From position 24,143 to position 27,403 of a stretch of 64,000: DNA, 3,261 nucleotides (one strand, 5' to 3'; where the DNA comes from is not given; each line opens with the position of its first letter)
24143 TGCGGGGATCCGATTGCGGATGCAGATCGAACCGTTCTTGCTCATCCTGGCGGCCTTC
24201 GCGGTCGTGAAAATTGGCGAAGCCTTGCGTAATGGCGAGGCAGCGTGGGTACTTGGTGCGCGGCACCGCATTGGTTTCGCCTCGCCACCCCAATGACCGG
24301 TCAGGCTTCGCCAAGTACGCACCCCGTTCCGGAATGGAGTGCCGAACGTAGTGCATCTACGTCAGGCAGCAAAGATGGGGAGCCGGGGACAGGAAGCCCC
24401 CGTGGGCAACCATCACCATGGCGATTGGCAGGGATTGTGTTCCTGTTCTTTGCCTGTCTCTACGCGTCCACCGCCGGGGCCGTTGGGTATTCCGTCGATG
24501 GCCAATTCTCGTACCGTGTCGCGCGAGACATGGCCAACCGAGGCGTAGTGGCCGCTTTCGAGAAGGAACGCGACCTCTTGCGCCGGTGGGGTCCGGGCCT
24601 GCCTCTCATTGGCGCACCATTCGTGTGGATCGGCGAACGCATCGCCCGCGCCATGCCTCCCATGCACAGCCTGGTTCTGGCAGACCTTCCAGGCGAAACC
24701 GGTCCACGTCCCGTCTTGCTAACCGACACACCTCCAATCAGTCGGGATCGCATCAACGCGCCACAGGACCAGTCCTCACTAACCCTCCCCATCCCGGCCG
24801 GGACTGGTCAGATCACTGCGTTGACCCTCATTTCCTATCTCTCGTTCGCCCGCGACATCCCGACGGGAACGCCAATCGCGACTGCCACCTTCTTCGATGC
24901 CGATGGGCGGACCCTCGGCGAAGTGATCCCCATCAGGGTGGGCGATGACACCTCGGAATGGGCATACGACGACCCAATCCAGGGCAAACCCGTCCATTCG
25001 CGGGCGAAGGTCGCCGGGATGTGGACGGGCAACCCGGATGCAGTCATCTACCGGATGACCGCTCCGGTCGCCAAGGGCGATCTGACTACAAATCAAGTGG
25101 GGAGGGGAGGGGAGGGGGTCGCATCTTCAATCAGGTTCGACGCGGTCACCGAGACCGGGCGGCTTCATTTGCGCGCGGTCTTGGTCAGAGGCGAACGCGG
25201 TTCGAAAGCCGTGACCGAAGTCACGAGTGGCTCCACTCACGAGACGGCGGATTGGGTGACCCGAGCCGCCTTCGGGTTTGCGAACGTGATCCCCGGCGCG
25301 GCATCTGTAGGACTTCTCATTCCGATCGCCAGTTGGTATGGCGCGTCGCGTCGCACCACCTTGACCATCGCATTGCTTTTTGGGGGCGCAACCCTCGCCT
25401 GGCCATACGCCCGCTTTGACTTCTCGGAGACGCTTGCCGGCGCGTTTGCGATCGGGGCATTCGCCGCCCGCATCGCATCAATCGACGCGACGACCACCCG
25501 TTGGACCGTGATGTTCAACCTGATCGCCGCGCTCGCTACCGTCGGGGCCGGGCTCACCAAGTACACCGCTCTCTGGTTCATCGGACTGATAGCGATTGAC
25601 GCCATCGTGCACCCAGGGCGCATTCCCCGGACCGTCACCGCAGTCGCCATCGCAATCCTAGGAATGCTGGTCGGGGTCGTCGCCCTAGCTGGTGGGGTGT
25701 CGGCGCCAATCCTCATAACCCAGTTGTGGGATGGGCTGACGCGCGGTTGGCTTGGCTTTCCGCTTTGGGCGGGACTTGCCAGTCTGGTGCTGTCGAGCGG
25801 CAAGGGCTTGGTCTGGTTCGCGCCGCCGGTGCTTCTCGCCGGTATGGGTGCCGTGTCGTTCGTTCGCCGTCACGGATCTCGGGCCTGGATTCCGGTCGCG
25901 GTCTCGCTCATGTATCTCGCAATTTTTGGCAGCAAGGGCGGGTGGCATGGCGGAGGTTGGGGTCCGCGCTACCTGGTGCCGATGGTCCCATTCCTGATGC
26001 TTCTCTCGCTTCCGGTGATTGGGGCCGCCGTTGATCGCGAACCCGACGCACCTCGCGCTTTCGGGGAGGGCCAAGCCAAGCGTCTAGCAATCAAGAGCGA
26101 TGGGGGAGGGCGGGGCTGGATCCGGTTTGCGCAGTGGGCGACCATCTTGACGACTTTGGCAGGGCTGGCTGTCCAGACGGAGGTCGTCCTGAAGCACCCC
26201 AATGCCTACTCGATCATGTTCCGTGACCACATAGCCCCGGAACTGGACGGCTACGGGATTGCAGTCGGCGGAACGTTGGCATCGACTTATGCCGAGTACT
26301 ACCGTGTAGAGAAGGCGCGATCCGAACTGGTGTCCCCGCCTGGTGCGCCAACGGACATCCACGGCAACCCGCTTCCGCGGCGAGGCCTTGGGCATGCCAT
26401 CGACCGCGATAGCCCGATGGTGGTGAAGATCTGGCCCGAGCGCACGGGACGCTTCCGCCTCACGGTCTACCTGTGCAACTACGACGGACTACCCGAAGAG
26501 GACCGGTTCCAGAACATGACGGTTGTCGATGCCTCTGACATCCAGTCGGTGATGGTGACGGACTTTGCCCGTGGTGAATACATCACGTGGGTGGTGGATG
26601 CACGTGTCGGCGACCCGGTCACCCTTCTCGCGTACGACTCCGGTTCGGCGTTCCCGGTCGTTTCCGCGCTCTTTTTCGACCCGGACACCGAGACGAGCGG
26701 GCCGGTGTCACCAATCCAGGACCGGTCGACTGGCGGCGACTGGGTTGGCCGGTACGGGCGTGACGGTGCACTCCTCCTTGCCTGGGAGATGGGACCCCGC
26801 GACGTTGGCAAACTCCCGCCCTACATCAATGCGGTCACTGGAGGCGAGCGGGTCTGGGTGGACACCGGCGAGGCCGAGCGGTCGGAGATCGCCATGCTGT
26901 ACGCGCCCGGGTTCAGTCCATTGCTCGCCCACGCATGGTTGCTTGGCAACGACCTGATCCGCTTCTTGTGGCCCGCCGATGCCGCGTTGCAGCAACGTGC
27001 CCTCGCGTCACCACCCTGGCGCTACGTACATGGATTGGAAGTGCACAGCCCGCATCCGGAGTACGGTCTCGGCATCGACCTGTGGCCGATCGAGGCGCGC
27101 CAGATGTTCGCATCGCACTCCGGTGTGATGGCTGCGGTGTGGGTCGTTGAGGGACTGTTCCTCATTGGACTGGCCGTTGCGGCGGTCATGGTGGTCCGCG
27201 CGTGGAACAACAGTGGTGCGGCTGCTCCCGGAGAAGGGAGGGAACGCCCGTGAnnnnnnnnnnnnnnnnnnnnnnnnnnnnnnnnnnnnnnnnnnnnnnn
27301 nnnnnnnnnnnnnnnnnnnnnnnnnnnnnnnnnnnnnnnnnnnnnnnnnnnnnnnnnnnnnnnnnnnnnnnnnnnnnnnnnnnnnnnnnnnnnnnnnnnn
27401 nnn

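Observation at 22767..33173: Four translationally coupled genes for giant polytopic membrane proteins; six GT-C/YfhO-type candidates in one 44-kb glycan locus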

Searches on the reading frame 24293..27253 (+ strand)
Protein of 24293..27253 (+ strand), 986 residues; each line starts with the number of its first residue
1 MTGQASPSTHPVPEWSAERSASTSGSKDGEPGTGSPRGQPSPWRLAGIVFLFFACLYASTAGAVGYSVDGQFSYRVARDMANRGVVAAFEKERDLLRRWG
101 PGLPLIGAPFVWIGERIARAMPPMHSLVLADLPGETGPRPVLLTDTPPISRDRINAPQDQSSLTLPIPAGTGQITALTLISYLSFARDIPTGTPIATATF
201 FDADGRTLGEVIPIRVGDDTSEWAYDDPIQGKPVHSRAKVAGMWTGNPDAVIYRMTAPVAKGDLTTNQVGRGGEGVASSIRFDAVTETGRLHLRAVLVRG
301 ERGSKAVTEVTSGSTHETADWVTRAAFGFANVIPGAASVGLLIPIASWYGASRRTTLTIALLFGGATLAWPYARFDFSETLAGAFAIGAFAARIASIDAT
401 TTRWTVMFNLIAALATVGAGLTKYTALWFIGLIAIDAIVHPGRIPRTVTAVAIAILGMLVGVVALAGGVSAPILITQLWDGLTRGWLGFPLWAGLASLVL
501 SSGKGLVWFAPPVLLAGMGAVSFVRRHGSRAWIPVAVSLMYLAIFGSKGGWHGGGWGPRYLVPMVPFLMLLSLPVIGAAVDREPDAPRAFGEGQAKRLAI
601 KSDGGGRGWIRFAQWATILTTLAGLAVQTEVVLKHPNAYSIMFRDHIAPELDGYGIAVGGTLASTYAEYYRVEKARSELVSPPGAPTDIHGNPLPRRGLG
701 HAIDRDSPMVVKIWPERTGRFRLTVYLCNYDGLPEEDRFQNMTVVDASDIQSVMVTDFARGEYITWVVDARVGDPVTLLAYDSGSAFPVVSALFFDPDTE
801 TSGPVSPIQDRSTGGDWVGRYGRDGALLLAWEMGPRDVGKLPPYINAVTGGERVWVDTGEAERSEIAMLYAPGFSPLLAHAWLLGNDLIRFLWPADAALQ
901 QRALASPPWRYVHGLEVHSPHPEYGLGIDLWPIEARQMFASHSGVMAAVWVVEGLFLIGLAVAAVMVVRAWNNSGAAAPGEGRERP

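Call 5: search_protein_families(library=pfam, proteins=[window:24293-27253:+], max_evalue=0.01)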
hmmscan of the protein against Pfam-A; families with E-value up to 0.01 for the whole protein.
window:24293-27253:+ (986 aa): 0 families

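Call 6: search_protein_families(library=ncbifam, proteins=[window:24293-27253:+], max_evalue=0.1)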
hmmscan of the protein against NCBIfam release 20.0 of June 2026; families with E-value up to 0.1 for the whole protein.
window:24293-27253:+ (986 aa): 1 family
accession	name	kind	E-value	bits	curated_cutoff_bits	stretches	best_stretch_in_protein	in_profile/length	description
NF047440.1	LA3751_2_3_fam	subfamily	0.029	13.2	200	1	551-573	328-352/460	LA_3751/LA_3752 family putative glycosyltransferase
